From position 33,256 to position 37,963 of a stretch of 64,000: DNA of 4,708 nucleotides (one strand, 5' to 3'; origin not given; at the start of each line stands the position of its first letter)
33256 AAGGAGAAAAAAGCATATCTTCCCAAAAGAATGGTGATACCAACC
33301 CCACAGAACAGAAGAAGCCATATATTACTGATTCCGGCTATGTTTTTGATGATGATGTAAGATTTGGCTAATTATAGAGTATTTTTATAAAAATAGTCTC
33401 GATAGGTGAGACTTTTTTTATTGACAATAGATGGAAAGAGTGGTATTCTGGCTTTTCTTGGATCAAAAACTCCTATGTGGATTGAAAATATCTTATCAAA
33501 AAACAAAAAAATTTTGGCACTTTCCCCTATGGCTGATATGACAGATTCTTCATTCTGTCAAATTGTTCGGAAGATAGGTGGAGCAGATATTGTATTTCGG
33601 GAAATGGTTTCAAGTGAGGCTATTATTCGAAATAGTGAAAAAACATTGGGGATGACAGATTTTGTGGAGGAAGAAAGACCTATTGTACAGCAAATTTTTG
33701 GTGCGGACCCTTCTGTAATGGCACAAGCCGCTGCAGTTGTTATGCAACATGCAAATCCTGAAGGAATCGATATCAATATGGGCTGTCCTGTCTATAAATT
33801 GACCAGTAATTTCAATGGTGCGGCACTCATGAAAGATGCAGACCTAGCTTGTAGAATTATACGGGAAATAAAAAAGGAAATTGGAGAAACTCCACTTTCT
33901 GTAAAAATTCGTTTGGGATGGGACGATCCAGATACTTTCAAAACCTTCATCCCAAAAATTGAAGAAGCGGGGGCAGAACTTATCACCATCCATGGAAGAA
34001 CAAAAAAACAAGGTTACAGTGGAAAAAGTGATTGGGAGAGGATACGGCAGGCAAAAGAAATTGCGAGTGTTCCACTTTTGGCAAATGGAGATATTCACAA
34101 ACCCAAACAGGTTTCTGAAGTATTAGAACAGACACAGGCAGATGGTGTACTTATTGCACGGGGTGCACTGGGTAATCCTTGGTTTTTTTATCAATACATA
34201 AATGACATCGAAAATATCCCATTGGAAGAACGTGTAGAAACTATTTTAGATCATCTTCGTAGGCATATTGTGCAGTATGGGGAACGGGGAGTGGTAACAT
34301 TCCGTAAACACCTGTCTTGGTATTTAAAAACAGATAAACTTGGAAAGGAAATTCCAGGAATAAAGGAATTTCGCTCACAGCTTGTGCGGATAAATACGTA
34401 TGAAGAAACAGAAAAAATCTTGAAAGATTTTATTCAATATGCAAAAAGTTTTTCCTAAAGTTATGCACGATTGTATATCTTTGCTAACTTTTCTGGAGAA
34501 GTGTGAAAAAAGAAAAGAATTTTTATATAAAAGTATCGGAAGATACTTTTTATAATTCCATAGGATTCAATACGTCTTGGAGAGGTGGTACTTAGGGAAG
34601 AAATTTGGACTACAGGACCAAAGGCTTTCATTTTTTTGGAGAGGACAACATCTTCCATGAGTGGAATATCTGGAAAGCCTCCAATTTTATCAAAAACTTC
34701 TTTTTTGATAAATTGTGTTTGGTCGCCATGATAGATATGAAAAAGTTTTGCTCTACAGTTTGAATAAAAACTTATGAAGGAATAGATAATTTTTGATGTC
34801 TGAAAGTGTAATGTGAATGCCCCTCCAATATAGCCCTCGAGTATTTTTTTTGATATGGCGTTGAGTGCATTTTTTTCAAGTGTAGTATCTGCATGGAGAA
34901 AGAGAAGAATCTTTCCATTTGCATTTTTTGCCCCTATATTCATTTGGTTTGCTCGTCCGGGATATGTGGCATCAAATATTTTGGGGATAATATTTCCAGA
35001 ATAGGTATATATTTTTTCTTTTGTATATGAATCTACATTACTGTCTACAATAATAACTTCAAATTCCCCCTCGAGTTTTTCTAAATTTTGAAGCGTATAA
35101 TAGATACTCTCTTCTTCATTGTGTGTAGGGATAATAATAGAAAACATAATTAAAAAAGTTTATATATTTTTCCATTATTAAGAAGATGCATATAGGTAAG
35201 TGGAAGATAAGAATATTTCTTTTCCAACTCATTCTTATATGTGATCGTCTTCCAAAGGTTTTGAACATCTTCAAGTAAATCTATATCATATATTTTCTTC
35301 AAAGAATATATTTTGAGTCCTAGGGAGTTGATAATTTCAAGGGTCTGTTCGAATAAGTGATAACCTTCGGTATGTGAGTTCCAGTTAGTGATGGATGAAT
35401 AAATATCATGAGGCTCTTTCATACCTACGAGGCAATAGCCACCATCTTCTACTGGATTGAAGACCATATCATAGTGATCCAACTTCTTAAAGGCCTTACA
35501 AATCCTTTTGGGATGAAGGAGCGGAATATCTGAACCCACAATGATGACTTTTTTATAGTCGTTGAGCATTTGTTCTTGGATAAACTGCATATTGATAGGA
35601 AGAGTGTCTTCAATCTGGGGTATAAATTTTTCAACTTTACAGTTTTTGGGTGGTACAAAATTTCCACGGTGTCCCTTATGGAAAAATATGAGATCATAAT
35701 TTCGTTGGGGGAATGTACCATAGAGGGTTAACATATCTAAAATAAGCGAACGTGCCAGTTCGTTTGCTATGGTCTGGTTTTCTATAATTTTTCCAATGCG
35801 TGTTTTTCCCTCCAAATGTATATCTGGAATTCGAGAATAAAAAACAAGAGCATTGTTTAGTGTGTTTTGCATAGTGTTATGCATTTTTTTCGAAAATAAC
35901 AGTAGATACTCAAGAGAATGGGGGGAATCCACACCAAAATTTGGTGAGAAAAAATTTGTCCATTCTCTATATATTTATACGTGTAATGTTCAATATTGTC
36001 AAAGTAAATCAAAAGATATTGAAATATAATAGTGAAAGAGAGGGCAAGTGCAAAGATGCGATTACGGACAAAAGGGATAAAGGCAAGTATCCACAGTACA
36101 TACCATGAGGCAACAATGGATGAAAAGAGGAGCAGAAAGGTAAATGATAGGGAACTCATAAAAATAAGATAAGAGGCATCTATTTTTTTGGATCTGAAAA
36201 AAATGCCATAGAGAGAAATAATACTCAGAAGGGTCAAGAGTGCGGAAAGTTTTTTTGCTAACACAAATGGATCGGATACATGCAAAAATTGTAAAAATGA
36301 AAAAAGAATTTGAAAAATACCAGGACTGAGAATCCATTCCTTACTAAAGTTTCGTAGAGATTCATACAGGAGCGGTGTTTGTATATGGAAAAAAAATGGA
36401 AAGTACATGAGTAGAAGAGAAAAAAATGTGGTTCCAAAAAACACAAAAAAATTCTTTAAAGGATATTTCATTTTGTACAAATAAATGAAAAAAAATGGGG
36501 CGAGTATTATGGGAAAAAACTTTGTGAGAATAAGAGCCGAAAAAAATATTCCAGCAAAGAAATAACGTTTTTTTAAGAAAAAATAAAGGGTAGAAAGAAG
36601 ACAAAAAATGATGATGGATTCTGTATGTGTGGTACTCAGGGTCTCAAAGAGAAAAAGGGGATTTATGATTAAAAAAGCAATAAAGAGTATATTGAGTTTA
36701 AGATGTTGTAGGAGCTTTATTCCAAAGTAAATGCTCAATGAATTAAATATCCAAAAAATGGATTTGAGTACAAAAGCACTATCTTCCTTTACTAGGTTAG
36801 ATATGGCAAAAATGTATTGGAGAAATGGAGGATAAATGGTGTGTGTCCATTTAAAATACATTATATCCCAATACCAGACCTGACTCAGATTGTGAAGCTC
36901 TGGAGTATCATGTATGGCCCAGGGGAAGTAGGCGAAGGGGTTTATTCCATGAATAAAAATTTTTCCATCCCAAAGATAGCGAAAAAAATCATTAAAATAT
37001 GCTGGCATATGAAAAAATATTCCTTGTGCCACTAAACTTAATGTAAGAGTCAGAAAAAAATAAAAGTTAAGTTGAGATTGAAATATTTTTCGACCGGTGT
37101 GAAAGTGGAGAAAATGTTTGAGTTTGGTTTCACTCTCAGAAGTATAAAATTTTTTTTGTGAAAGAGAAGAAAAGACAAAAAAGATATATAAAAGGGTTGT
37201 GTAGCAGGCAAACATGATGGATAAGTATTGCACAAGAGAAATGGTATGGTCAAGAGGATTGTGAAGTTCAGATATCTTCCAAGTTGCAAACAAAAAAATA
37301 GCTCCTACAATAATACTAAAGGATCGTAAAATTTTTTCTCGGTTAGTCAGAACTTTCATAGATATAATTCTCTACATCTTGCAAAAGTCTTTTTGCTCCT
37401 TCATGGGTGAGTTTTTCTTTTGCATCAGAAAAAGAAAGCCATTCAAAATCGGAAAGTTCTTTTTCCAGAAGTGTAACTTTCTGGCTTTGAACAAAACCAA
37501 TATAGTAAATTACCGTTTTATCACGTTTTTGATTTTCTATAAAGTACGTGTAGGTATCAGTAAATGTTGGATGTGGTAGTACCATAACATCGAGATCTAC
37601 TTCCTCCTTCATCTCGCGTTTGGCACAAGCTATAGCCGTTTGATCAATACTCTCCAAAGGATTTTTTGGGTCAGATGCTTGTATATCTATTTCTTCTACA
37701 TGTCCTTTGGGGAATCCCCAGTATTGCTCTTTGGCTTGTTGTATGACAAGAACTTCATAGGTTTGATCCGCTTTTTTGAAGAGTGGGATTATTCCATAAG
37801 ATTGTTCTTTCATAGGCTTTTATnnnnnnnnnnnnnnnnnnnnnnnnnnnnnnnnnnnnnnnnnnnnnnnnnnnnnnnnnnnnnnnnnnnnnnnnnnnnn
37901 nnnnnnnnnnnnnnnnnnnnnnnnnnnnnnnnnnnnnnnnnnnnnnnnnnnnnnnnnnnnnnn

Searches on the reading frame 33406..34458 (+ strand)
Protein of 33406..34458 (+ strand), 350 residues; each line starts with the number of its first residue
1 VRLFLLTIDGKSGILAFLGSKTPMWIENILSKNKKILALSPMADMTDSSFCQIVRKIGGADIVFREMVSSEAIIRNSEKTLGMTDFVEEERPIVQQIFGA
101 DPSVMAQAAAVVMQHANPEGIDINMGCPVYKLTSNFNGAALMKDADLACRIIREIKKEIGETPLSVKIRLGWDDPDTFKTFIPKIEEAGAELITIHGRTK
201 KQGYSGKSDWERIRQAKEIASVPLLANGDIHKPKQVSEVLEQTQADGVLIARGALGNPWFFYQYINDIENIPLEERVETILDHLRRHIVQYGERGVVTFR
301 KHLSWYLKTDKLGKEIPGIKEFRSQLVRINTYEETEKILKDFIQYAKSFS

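Call 13: search_protein_families(library=pfam, proteins=[window:33406-34458:+], max_evalue=0.001)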
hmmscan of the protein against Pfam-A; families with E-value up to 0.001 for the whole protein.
window:33406-34458:+ (350 aa): 1 family
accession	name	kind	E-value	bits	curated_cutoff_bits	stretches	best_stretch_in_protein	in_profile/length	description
PF01207.24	Dus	-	8.5e-80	268.6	20.4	1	39-343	2-307/311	Dihydrouridine synthase (Dus)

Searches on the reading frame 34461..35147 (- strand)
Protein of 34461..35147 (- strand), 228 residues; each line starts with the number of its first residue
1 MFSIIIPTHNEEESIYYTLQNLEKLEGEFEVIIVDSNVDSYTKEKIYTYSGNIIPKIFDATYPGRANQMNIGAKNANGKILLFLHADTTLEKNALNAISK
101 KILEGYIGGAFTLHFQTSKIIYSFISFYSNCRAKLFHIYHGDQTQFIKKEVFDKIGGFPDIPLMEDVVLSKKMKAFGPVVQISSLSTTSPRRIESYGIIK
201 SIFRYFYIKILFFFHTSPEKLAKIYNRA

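Call 13: search_protein_families(library=pfam, proteins=[window:34461-35147:-], max_evalue=0.001)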
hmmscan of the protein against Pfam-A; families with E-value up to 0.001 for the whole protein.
window:34461-35147:- (228 aa): 3 families
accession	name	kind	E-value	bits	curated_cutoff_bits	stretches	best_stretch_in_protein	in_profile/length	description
PF00535.33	Glycos_transf_2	-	1.1e-18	68.2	23.3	1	3-157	1-155/168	Glycosyl transferase family 2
PF10111.15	Glyco_tranf_2_2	-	1.2e-05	25.4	27.3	1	3-100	1-104/276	Glycosyltransferase like family 2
PF13506.12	Glyco_transf_21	-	0.00019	21.4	21.7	0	65-189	18-153/174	Glycosyl transferase family 21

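Call 24: search_protein_families(library=ncbifam, proteins=[window:34461-35147:-], max_evalue=0.00001)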
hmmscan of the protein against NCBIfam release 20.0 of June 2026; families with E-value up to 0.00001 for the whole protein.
window:34461-35147:- (228 aa): 5 families
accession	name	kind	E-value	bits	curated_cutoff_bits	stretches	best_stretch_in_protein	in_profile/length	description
TIGR04283.1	glyco_like_mftF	equivalog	1.2e-61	208.2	182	1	3-225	2-221/221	TIGR04283 family arsenosugar biosynthesis glycosyltransferase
TIGR03937.1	PgaC_IcaA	equivalog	3.3e-10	39.5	422.3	1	2-105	47-153/407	poly-beta-1,6-N-acetyl-D-glucosamine synthase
NF041875.1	EPS_EpsD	equivalog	2.6e-07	30.4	370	1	3-96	2-98/325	exopolysaccharide biosynthesis glycosyltransferase EpsD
NF038299.1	EPS_HpsN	equivalog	3.7e-07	29.4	425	1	2-104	3-108/317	hormogonium polysaccharide biosynthesis glycosyltransferase HpsN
NF047683.1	TeichurnBiosyTuaG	equivalog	3.7e-06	26.8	400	1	2-96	8-105/252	teichuronic acid biosynthesis protein TuaG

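Call 66: search_solved_structures(query=window:34461-35147:-, max_evalue=0.001)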
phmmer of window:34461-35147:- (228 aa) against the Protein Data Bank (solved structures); distinct sequences matched with E-value up to 0.001: 4.
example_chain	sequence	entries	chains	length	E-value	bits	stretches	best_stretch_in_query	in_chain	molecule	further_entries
5tze_C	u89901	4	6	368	3.4e-06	30.4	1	2-97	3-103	Glycosyl transferase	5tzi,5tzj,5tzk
5tz8_A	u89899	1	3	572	5.6e-06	29.7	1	2-97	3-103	Glycosyl transferase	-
6yv7_B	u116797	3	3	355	8.3e-06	29.1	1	3-166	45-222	Glycosyl transferase, family 2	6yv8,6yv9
6yv7_A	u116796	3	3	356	8.4e-06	29.1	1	3-166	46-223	Glycosyl transferase, family 2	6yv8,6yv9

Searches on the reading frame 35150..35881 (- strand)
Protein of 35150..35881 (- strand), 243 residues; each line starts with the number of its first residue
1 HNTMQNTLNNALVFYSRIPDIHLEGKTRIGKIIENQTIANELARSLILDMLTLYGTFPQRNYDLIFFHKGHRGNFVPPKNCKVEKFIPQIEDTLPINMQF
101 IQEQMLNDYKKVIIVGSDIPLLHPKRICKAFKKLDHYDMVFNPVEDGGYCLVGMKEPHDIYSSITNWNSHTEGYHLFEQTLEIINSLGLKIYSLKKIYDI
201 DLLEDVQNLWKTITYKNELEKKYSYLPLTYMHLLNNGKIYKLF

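Call 67: search_solved_structures(query=window:35150-35881:-, max_evalue=1)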
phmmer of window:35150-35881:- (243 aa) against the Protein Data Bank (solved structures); distinct sequences matched with E-value up to 1: 2.
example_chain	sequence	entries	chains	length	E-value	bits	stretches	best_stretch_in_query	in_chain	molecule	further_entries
3cgx_A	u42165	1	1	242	1.9e-11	47.1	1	11-217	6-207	Putative nucleotide-diphospho-sugar transferase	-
9sq9_C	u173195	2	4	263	0.34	13.5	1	30-71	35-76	Lipid II isoglutaminyl synthase (glutamine-hydrolyzing) subunit GatD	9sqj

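Call 72: search_protein_families(library=ncbifam, proteins=[window:35150-35881:-], max_evalue=0.000001)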
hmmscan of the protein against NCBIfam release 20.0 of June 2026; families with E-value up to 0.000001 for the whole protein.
window:35150-35881:- (243 aa): 1 family
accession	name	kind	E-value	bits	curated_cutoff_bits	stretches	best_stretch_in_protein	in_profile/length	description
TIGR04282.1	glyco_like_cofC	hypoth_equivalog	1.1e-28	100.3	134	1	17-206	6-189/189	TIGR04282 family arsenosugar biosynthesis glycosyltransferase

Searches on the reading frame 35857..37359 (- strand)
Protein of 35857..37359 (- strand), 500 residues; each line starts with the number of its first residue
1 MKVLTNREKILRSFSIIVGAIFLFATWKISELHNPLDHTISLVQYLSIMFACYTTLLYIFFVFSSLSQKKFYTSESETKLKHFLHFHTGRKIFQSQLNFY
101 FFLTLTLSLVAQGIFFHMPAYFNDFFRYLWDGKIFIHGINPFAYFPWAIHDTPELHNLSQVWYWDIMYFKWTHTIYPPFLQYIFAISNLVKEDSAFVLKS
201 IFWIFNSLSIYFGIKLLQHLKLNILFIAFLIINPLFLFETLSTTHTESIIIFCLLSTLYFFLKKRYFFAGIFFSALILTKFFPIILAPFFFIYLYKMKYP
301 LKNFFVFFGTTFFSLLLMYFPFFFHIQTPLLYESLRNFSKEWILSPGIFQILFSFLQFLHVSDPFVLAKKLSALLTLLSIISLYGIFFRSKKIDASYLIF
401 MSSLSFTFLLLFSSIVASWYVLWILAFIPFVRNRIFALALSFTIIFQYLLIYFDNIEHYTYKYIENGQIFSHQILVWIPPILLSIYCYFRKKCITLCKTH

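Call 13: search_protein_families(library=pfam, proteins=[window:35857-37359:-], max_evalue=0.001)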
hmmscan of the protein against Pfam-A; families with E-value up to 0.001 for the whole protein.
window:35857-37359:- (500 aa): 1 family
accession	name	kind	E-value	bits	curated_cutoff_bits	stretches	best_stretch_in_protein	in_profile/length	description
PF09594.16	GT87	-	0.00043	20.5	25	0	175-413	2-236/237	Glycosyltransferase family 87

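Call 24: search_protein_families(library=ncbifam, proteins=[window:35857-37359:-], max_evalue=0.00001)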
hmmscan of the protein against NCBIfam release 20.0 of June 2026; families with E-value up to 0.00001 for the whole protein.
window:35857-37359:- (500 aa): 0 families

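Call 65: search_solved_structures(query=window:35857-37359:-, max_evalue=1)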
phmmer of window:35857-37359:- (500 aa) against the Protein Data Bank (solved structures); distinct sequences matched with E-value up to 1: 1.
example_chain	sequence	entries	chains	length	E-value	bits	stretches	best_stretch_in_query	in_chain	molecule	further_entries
9wno_A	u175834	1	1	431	0.0044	19.7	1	225-432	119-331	GPI mannosyltransferase 1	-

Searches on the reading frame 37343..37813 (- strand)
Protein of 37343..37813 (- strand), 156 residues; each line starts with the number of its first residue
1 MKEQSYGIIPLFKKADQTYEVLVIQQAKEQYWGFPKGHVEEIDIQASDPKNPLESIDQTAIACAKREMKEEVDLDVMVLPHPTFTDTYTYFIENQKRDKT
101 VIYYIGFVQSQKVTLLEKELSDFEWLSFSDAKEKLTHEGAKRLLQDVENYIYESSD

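Call 13: search_protein_families(library=pfam, proteins=[window:37343-37813:-], max_evalue=0.001)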
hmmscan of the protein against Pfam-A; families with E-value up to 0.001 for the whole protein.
window:37343-37813:- (156 aa): 1 family
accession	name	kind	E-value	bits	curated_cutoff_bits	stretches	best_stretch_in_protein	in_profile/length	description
PF00293.34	NUDIX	-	4.3e-14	53.1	21.1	1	5-146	5-133/134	NUDIX domain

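Call 24: search_protein_families(library=ncbifam, proteins=[window:37343-37813:-], max_evalue=0.00001)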
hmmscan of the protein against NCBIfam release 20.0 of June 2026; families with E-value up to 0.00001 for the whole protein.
window:37343-37813:- (156 aa): 0 families
